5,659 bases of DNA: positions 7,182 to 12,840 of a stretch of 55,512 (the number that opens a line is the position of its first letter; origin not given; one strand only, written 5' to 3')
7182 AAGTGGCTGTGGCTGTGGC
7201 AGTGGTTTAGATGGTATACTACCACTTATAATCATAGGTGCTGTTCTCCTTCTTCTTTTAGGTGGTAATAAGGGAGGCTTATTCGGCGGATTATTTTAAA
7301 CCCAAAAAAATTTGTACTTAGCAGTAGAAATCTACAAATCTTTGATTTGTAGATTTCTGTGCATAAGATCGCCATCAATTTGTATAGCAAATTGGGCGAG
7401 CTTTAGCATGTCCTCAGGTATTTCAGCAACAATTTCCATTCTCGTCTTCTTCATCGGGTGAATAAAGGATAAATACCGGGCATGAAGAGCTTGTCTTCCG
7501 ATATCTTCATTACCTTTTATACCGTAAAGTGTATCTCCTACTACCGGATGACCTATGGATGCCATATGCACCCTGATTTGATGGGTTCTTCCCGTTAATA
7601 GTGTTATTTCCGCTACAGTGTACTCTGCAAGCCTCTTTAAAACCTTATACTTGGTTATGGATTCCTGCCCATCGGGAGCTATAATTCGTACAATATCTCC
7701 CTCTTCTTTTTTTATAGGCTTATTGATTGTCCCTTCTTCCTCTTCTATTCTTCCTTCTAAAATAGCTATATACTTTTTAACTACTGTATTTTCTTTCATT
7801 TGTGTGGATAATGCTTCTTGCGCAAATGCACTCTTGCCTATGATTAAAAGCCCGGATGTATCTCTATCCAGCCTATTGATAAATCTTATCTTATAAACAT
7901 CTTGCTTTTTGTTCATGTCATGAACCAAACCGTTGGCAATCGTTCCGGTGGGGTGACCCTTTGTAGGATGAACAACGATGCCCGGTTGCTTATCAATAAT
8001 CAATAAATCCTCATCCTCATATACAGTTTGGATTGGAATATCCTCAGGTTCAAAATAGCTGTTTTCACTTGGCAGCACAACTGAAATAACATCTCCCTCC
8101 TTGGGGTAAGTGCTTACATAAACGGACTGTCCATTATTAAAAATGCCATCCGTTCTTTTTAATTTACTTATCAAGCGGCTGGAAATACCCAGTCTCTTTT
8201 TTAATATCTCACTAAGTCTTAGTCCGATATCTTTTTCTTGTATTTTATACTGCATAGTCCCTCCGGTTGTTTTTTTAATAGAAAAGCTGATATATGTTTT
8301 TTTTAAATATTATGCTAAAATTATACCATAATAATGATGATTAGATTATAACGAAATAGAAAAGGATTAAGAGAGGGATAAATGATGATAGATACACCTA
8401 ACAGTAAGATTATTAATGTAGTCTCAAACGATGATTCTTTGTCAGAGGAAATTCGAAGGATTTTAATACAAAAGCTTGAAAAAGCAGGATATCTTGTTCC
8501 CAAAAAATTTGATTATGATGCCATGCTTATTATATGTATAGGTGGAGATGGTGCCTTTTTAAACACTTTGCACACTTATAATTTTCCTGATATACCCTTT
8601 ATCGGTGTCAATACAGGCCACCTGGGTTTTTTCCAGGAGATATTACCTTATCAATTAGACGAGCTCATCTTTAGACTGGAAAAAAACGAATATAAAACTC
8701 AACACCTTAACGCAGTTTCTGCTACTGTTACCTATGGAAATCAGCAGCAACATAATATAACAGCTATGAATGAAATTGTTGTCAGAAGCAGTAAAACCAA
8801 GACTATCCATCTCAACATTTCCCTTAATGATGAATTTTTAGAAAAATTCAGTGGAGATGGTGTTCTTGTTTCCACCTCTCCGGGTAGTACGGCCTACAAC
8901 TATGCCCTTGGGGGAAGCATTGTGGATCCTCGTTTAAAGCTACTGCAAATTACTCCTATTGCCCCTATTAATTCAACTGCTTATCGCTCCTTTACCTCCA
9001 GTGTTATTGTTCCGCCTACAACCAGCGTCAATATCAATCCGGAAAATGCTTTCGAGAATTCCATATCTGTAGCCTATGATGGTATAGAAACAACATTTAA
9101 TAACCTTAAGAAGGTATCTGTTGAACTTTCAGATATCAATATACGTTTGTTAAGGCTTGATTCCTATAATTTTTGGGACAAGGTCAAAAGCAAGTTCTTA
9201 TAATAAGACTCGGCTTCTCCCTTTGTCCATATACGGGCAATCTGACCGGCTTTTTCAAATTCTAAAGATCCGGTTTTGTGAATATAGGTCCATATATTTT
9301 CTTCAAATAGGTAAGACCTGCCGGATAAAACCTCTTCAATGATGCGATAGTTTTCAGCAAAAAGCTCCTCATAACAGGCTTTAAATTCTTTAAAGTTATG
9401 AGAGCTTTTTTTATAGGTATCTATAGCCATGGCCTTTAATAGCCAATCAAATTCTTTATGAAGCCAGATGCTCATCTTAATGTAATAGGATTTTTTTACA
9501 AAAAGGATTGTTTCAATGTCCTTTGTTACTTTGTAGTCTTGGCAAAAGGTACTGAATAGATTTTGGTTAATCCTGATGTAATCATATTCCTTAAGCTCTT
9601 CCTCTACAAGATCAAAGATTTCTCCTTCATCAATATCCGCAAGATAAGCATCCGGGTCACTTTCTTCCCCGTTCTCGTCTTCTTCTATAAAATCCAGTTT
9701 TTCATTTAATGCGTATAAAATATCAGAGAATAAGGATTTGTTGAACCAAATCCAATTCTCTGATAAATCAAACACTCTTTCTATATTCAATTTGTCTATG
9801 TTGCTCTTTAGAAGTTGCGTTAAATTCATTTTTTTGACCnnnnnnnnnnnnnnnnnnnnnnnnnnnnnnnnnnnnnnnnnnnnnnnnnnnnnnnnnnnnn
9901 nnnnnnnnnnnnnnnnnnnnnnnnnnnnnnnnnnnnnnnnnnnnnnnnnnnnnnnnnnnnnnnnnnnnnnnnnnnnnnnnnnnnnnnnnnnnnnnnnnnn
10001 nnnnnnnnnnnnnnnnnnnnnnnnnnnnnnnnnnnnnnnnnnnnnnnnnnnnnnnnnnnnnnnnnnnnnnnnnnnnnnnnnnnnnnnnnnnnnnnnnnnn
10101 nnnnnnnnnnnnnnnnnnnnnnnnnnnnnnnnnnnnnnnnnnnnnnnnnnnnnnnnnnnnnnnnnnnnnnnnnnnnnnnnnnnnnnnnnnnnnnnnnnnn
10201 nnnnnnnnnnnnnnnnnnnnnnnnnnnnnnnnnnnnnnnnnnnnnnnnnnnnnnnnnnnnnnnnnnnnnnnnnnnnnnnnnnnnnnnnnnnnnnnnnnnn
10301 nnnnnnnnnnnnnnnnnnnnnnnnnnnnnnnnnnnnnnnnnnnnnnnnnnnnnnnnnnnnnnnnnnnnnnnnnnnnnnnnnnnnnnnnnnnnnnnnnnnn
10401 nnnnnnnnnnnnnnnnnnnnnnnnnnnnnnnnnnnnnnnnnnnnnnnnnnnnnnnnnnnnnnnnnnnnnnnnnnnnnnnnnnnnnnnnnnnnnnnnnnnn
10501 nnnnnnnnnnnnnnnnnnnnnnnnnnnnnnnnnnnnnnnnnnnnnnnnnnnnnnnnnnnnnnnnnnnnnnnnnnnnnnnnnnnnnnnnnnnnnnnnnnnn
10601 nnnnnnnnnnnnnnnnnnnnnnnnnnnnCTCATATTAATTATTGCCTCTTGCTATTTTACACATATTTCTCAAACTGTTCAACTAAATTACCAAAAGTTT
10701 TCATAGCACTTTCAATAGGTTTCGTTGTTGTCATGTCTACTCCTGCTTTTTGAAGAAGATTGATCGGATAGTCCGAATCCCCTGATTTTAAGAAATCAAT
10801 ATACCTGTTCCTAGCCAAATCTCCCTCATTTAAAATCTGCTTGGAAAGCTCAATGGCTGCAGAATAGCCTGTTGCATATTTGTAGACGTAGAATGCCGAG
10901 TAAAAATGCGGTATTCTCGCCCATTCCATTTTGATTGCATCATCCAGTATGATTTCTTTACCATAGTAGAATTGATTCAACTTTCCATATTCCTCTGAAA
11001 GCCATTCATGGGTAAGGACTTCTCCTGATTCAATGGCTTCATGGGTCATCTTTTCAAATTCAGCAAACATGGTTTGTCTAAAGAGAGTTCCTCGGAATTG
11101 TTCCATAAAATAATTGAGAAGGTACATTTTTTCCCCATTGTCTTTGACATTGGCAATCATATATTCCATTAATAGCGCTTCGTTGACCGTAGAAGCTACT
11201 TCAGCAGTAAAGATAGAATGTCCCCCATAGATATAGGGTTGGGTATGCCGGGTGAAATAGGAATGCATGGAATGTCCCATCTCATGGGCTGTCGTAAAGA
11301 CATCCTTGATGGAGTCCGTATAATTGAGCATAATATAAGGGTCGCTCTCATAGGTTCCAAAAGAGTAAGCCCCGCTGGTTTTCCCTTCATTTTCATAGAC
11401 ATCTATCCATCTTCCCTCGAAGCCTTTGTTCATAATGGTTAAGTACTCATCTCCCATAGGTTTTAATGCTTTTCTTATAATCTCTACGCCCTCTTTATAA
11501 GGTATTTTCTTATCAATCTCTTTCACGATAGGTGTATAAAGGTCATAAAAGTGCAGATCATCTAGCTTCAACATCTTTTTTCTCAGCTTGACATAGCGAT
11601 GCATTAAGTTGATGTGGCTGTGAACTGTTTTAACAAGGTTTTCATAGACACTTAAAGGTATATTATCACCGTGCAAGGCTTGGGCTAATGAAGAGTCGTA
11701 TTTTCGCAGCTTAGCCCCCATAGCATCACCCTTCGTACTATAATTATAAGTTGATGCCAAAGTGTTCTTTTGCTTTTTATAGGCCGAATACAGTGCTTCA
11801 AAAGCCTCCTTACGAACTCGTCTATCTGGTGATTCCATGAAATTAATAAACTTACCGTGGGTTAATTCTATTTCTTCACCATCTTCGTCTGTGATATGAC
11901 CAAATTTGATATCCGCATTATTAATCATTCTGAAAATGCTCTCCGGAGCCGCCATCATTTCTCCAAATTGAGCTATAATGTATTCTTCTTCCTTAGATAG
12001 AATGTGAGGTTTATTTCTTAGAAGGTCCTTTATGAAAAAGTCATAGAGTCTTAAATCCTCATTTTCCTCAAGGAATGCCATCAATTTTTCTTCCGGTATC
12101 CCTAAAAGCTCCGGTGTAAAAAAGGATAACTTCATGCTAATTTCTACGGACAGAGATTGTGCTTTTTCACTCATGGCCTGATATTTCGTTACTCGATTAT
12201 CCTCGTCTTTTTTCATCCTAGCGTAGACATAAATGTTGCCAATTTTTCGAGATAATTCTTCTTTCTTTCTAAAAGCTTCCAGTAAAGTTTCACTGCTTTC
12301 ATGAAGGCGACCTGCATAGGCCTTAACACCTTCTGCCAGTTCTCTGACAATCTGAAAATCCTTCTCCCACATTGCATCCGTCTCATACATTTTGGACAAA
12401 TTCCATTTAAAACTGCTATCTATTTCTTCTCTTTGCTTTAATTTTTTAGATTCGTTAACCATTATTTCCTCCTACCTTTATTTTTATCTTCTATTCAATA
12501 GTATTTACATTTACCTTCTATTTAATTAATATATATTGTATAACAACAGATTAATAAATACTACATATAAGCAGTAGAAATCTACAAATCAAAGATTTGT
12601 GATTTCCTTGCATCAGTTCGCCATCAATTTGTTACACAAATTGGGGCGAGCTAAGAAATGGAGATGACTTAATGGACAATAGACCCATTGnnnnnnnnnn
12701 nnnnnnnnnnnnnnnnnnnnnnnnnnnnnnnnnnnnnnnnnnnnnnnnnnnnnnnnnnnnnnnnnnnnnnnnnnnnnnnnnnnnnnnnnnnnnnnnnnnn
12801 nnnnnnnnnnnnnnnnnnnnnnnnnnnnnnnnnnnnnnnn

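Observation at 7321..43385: Dispersed two-hairpin REP/MITE-like repeat family (5 copies in 55 kb)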

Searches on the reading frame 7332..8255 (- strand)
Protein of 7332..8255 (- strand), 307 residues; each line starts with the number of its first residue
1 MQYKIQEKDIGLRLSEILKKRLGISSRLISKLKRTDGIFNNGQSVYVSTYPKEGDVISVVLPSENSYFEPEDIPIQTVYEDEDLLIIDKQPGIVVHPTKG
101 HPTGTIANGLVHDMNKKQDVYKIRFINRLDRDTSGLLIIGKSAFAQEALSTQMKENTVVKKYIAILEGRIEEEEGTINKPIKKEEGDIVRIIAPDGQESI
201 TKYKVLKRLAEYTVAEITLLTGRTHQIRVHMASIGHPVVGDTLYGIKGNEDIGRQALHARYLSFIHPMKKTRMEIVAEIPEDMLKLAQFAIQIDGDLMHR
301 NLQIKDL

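Call 14: search_protein_families(library=pfam, proteins=[window:7332-8255:-])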
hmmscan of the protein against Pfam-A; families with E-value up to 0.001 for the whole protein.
window:7332-8255:- (307 aa): 1 family
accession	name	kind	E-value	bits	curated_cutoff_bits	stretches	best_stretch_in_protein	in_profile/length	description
PF00849.27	PseudoU_synth_2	-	2.5e-33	115.9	26.8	1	83-233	1-152/152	RNA pseudouridylate synthase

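Call 34: find_homologous_proteins(query=window:7332-8255:-, max_evalue=1e-40)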
Query window:7332-8255:- (307 aa): 4229 proteins with E <= 1e-40 among 8000 candidates; the best 120 are listed.
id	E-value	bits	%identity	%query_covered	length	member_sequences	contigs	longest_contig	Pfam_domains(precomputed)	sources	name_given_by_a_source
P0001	1.2e-113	398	65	93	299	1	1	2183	PF00849.28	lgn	-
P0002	2.5e-113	397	65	93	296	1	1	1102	PF00849.28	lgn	-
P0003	6.3e-113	395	65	93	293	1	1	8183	PF00849.28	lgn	-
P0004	8.0e-113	395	62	94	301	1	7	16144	PF00849.28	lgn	-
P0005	7.0e-112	392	99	60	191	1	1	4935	PF00849.28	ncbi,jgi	ncbi:MAG: RluA family pseudouridine synthase [Peptostreptococcales bacterium]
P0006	1.1e-109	385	63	93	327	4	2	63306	PF00849.28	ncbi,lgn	-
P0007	1.2e-106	375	62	93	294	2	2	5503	PF00849.28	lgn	-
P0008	2.6e-106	374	59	94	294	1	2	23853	PF00849.28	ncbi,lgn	-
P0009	5.4e-106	372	61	93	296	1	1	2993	PF00849.28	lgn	-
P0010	1.7e-104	368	59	93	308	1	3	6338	PF00849.28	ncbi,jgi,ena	-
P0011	4.7e-104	366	61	93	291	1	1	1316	PF00849.28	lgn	-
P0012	3.7e-102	360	58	92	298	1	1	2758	PF00849.28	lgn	-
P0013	3.3e-101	357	59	93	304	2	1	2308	PF00849.28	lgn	-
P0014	4.5e-101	356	57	93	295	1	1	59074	PF00849.28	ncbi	-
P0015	7.1e-97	343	56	93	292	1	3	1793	PF00849.28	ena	-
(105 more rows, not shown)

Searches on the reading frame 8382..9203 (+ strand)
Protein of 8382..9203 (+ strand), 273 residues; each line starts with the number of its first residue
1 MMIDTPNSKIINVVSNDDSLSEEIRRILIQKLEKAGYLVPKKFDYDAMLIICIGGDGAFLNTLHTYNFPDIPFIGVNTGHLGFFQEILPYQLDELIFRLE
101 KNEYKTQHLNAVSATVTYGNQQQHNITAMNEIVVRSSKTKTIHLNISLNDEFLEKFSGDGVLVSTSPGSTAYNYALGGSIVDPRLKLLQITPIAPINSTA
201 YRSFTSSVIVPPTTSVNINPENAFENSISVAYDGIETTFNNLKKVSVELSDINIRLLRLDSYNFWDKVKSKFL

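Call 14: search_protein_families(library=pfam, proteins=[window:8382-9203:+])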
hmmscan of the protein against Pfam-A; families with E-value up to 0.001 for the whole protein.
window:8382-9203:+ (273 aa): 2 families
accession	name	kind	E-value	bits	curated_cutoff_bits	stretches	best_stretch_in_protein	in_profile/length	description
PF20143.4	NAD_kinase_C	-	2.6e-16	59.9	23.7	1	130-251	2-118/126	ATP-NAD kinase C-terminal domain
PF01513.26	NAD_kinase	-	5.4e-11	43.3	25.5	1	39-104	65-130/130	ATP-NAD kinase N-terminal domain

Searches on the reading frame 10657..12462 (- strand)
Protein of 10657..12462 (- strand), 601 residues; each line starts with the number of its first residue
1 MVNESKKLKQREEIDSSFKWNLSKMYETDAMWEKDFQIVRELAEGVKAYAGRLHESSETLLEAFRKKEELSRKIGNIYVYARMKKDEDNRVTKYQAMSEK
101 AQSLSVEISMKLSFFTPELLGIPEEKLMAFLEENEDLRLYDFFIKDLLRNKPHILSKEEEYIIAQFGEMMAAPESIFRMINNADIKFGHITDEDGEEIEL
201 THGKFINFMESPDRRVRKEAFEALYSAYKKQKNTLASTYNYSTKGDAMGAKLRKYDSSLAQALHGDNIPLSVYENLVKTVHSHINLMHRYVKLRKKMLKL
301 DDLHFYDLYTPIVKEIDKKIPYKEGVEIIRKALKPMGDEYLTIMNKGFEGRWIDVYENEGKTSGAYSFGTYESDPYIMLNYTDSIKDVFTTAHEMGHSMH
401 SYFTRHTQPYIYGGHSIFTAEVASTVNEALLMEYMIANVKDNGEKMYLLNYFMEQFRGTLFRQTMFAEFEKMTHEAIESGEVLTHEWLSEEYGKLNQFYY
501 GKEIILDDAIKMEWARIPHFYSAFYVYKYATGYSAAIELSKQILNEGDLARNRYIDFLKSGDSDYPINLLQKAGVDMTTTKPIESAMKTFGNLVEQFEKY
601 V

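Call 14: search_protein_families(library=pfam, proteins=[window:10657-12462:-])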
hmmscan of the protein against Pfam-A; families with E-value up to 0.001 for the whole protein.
window:10657-12462:- (601 aa): 2 families
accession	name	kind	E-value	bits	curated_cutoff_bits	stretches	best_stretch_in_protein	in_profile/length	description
PF01432.26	Peptidase_M3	-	6.3e-81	273.5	27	1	208-588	2-456/457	Peptidase family M3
PF08439.15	Peptidase_M3_N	-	1.1e-23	83.6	25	1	118-187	1-70/70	Oligopeptidase F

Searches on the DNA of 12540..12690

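Call 36: search_rna_families(source=window, start=12540, end=12690, threshold=evalue, max_evalue=10)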
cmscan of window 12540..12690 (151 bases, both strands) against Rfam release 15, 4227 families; matches with E-value up to 10: 4.
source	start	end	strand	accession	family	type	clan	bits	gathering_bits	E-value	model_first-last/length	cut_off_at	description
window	12602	12665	+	RF03719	mir-3914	Gene; miRNA;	-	12.8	97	6.6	1-95/95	no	mir-3914 microRNA precursor family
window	12540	12609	+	RF04178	BTnc005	Gene; sRNA;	-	12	174.8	1.1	135-205/205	5'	Bacteroides sRNA BTnc005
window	12582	12632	-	RF03427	mir-1005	Gene; miRNA;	-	12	80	9.4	1-61/61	no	mir-1005 microRNA precursor family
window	12623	12664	-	RF00110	RybB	Gene; sRNA;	-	11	40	6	1-79/79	no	RybB RNA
